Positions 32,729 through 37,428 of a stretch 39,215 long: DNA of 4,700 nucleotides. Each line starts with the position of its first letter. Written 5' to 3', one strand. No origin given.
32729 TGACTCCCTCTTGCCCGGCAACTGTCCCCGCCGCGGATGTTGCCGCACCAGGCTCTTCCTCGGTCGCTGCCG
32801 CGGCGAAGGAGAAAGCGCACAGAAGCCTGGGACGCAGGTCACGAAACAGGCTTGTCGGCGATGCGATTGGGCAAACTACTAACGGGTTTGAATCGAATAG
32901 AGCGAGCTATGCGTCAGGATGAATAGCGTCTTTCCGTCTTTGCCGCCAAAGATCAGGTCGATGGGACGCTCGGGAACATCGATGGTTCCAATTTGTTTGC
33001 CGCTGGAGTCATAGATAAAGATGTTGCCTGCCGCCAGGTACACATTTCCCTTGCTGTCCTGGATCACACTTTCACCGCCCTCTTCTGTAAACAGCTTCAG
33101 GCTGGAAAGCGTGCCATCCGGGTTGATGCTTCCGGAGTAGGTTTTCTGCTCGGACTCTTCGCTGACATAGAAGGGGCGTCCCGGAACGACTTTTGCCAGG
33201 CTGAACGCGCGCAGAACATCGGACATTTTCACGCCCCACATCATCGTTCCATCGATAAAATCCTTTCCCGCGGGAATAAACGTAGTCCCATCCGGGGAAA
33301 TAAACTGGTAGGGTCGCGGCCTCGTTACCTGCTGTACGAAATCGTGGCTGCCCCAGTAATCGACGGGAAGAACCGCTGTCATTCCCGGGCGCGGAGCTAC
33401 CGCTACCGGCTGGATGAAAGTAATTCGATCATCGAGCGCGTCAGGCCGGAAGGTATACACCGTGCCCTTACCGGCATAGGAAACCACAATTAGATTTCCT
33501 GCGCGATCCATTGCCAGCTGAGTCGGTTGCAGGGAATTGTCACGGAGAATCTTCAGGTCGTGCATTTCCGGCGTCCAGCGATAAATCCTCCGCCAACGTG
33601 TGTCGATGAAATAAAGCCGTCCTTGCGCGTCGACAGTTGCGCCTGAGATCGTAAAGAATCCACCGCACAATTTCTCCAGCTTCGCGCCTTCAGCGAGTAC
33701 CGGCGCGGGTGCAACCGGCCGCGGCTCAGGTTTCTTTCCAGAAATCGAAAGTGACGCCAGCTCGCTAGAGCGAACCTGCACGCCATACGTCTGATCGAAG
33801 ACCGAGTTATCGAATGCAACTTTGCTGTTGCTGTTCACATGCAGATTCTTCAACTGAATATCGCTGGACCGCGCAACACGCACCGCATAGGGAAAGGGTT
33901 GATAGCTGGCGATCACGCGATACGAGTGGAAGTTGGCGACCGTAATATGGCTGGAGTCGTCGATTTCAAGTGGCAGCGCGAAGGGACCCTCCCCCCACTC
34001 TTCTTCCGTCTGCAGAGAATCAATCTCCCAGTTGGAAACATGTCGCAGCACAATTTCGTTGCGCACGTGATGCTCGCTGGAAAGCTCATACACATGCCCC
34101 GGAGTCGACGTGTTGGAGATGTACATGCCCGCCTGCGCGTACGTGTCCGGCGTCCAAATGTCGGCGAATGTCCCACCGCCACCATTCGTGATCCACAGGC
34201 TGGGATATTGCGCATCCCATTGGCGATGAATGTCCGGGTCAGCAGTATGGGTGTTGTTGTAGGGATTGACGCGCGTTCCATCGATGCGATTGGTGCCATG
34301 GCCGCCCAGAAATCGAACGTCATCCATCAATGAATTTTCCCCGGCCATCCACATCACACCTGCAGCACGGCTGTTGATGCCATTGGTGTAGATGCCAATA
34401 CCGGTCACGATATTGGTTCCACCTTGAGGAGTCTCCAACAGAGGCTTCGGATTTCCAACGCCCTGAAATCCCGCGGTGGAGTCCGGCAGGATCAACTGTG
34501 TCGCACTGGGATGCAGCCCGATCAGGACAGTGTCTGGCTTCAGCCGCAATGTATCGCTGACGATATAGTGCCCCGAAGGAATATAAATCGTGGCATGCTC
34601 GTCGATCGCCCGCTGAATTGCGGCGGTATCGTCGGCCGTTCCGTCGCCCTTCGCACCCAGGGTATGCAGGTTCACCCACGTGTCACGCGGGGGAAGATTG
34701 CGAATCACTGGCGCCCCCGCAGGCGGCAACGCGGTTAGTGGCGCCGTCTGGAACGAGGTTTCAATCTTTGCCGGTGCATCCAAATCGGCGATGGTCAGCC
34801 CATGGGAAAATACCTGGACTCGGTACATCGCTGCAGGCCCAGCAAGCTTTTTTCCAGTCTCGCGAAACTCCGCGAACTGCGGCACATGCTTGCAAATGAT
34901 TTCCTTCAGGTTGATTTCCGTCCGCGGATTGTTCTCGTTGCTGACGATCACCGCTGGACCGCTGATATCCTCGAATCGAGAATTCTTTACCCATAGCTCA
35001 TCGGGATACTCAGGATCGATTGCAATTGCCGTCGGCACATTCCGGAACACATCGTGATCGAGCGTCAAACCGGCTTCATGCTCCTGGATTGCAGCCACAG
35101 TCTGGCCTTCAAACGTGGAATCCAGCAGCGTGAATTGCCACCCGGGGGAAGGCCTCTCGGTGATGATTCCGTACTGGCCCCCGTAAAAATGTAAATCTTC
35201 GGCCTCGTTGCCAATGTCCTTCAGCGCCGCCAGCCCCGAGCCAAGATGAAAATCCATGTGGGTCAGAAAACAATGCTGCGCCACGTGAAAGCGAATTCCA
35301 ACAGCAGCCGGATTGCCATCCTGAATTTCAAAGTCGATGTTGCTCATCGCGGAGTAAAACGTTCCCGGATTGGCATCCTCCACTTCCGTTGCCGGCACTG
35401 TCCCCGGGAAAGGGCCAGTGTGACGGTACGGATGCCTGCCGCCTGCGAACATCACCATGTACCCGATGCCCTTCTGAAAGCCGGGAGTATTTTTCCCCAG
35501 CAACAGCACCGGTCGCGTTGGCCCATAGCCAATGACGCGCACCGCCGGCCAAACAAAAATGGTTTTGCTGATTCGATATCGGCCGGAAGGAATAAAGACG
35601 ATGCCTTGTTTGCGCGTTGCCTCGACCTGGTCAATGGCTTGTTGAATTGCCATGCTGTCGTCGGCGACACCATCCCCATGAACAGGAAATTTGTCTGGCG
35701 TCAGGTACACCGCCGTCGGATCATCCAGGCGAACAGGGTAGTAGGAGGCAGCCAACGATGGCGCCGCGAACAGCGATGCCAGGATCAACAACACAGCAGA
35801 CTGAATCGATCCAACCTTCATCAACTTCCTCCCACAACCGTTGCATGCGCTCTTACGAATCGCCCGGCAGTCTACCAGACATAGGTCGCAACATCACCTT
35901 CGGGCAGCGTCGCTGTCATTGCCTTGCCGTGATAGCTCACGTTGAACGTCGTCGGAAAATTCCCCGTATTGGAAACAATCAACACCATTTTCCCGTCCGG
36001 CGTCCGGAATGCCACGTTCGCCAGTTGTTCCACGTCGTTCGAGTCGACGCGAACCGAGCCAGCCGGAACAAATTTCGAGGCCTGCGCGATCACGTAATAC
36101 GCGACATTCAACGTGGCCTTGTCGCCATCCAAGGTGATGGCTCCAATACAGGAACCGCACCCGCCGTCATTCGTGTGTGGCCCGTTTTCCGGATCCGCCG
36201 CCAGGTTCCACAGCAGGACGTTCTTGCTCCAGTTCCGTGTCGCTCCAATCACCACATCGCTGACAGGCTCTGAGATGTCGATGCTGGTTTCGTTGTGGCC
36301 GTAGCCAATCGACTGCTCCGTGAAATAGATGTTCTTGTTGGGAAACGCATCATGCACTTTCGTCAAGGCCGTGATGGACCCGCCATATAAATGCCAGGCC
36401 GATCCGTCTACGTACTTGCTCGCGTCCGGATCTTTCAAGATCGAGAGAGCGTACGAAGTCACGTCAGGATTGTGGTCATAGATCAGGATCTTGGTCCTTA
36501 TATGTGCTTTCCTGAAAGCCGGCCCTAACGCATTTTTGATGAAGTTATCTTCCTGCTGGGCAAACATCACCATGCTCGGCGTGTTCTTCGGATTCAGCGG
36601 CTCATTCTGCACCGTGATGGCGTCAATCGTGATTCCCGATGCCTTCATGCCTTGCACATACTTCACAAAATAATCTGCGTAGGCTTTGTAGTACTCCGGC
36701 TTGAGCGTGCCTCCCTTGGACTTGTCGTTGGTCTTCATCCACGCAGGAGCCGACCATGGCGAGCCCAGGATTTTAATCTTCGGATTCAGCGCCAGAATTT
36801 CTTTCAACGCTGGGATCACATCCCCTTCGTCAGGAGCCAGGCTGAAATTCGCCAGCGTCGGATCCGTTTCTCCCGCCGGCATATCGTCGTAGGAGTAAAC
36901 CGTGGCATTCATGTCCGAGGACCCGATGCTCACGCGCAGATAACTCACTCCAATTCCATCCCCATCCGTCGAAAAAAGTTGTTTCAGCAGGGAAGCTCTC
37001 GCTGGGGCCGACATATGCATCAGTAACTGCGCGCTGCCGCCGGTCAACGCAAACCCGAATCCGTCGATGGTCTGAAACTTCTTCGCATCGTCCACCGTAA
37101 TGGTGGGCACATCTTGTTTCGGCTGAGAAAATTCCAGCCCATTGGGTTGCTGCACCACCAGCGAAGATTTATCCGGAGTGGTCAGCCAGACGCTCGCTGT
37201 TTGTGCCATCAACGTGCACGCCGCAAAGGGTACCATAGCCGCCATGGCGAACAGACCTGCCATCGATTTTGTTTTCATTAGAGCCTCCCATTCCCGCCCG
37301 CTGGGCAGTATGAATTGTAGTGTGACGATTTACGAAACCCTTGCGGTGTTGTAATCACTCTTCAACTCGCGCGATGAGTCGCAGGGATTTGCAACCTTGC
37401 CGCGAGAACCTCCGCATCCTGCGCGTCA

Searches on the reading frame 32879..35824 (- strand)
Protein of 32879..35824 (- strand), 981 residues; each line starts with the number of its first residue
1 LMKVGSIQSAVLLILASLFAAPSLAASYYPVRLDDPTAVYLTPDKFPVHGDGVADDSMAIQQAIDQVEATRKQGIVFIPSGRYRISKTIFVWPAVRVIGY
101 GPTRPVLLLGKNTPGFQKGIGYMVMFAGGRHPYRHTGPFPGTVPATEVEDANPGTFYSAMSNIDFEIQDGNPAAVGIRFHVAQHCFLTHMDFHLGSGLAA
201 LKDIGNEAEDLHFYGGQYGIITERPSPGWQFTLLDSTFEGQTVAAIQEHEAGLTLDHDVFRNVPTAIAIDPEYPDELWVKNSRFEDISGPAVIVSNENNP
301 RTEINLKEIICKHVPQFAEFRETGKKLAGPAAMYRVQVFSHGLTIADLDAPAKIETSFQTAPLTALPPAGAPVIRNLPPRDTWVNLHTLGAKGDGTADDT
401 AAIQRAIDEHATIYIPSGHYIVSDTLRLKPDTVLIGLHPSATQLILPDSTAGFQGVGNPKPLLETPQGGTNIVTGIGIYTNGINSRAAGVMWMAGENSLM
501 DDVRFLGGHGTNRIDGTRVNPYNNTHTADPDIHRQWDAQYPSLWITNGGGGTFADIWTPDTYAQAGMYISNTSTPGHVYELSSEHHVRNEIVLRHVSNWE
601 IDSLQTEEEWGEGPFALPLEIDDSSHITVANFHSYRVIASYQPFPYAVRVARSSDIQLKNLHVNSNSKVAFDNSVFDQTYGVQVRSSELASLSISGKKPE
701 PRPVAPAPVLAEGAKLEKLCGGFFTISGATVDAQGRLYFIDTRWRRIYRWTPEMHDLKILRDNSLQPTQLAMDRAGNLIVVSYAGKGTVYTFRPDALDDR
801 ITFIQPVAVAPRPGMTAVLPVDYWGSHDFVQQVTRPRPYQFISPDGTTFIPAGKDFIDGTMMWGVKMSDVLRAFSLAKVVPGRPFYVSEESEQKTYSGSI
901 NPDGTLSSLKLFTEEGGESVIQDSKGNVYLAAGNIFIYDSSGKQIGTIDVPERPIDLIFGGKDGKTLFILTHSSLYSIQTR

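Call 4: search_protein_families(library=pfam, proteins=[window:32879-35824:-], max_evalue=0.01)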
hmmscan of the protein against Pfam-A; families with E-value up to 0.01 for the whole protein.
window:32879-35824:- (981 aa): 4 families
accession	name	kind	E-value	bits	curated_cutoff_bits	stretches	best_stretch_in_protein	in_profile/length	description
PF12708.12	Pect-lyase_RHGA_epim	-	1.3e-38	133.4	27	2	47-255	8-200/213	Rhamnogalacturonase A/epimerase, pectate lyase-like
PF08450.18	SGL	-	1.3e-10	41.7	26.3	1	883-972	146-245/246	SMP-30/Gluconolactonase/LRE-like region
PF22816.2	CatAgl_D2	-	0.00017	21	27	0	57-107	7-58/389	Alpha-1,3-glucanase catalytic domain D2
PF12218.14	End_N_terminal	-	0.007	16.5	26.3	0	391-409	1-19/67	N terminal extension of bacteriophage endosialidase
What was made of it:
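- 32879..35824 (-): GH55-like double beta-helix protein with a C-terminal SGL propeller (981 aa), convergent with CRT-B. Pfam Pect-lyase_RHGA_epim E 1e-38 and SGL (call 4).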

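Call 9: search_protein_families(library=ncbifam, proteins=[window:32879-35824:-], max_evalue=0.001)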
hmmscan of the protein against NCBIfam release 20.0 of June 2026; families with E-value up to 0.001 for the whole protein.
window:32879-35824:- (981 aa): 3 families
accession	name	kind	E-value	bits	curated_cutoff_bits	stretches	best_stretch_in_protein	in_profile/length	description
NF049898.1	RhamgalacuronBT4146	equivalog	1.5e-08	33.8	500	1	388-434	3-53/445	rhamnogalacturonidase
TIGR03808.1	RR_plus_rpt_1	equivalog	0.00017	20.4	120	0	387-457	41-113/455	TIGR03808 family TAT-translocated repetitive protein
NF033206.1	ScyE_fam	subfamily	0.00046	19.8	80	0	746-795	235-279/333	ScyD/ScyE family protein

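Call 46: search_solved_structures(query=window:32879-35824:-, max_evalue=0.001)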
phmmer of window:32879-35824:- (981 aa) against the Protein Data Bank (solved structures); distinct sequences matched with E-value up to 0.001: 8.
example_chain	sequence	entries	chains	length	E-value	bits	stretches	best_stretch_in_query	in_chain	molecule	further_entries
5m5z_A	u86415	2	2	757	2.1e-10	42.4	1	39-471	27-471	Beta-1,3-glucanase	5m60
3eqn_A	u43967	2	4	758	6.7e-10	40.8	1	379-612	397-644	Glucan 1,3-beta-glucosidase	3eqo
3gq7_A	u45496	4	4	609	1.6e-06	29.6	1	383-443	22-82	Preneck appendage protein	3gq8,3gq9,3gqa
3suc_A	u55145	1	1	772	2.4e-06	29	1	383-443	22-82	Preneck appendage protein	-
6qz9_A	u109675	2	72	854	2.6e-06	28.9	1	383-442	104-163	Pre-neck appendage protein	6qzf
3e5z_A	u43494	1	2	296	4.5e-06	28.1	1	711-980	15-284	putative Gluconolactonase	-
8jhh_A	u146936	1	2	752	3.3e-05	25.2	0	393-614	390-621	MnLam55A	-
7chu_A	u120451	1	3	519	0.00026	22.3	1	43-103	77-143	Putative pectin lyase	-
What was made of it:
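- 32879..35824 (-): PDB beta-1,3-glucanases 5m5z and 3eqn at E about 1e-10 (call 46).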

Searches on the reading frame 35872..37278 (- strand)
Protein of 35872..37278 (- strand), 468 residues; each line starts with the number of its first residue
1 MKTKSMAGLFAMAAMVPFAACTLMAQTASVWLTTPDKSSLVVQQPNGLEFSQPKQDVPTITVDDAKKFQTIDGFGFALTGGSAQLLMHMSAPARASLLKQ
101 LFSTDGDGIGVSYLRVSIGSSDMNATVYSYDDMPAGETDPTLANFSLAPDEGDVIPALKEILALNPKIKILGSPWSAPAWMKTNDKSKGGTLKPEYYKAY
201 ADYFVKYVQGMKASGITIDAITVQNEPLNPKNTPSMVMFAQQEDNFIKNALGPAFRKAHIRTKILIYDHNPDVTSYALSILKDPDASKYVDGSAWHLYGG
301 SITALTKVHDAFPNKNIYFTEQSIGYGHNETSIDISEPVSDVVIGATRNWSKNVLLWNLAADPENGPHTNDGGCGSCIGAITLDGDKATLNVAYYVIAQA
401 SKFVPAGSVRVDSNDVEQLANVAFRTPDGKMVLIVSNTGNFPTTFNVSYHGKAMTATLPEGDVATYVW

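Call 10: search_protein_families(library=pfam, proteins=[window:35872-37278:-], max_evalue=0.001)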
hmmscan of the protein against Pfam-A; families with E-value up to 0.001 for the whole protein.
window:35872-37278:- (468 aa): 4 families
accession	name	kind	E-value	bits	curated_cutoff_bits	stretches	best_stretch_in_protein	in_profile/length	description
PF02055.22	Glyco_hydro_30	-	4.1e-50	171.2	23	1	71-404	1-348/348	Glycosyl hydrolase family 30 TIM-barrel domain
PF02057.21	Glyco_hydro_59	-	1.2e-15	58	27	1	72-338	2-236/294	Glycosyl hydrolase family 59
PF17189.10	Glyco_hydro_30C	-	7.3e-13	48.9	22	1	407-466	1-65/65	Glycosyl hydrolase family 30 beta sandwich domain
PF14587.12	Glyco_hydr_30_2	-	1.6e-05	24.9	27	0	170-267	121-225/364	O-Glycosyl hydrolase family 30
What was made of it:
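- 35872..37278 (-): GH30 glycoside hydrolase (468 aa). Pfam Glyco_hydro_30 E 4e-50 (call 10).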

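Call 47: search_solved_structures(query=window:35872-37278:-, max_evalue=0.00001)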
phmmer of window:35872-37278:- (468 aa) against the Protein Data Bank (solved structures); distinct sequences matched with E-value up to 0.00001: 27.
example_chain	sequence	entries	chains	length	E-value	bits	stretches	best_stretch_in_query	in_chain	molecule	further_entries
5ngk_A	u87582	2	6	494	2.2e-85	290.2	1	46-468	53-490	Glucosylceramidase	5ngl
2wnw_A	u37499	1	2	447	1.7e-43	152.1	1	47-468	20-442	ACTIVATED BY TRANSCRIPTION FACTOR SSRB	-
3ke0_A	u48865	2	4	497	1.7e-43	152.1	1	60-468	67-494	Glucosylceramidase | Glucocerebrosidase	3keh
1ogs_A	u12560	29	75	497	2e-43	151.9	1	60-468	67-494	Glucosylceramidase | Acid beta-glucosidase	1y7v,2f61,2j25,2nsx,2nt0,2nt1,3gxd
2wkl_A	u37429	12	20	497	2e-43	151.9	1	60-468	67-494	GLUCOSYLCERAMIDASE | Lysosomal acid glucosylceramidase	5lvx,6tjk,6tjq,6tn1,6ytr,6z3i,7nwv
2v3d_A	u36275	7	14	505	2.2e-43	151.8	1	60-468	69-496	GLUCOSYLCERAMIDASE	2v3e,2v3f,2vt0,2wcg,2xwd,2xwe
9f9z_A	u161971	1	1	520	2.4e-43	151.7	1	60-468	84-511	Lysosomal acid glucosylceramidase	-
6t13_A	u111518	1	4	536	2.6e-43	151.5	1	60-468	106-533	Glucosylceramidase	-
9fa3_A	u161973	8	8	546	2.8e-43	151.4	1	60-468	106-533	Lysosomal acid glucosylceramidase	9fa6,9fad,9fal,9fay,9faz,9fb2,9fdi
7n6h_A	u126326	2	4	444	2.5e-31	112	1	58-447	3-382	AcXbh30A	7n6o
1nof_A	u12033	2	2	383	9.8e-20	73.8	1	155-322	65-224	xylanase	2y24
6m5z_A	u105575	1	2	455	1.9e-18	69.6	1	59-444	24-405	GH30 Xylanase C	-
7ncx_AAA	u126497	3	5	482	8.7e-18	67.4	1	52-263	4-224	GH30 family xylanase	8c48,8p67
8cbc_A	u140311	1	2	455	3.7e-17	65.3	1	58-263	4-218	GH30 family xylanase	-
7o0e_G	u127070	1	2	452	4.6e-17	65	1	59-263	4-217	GH30 family xylanase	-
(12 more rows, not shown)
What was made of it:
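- GH30 matches 5ngk at E 2e-85, and the GH55-like protein matches 5m5z and 3eqn (calls 46, 47).
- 35872..37278 (-): Best PDB hit is 5ngk, E 2e-85 (call 47).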

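Call 62: find_encoding_contigs(protein=window:35872-37278:-, flank=10000, max_places=3)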
Protein window:35872-37278:- (468 aa): no gene with exactly this product is on record in the collection.
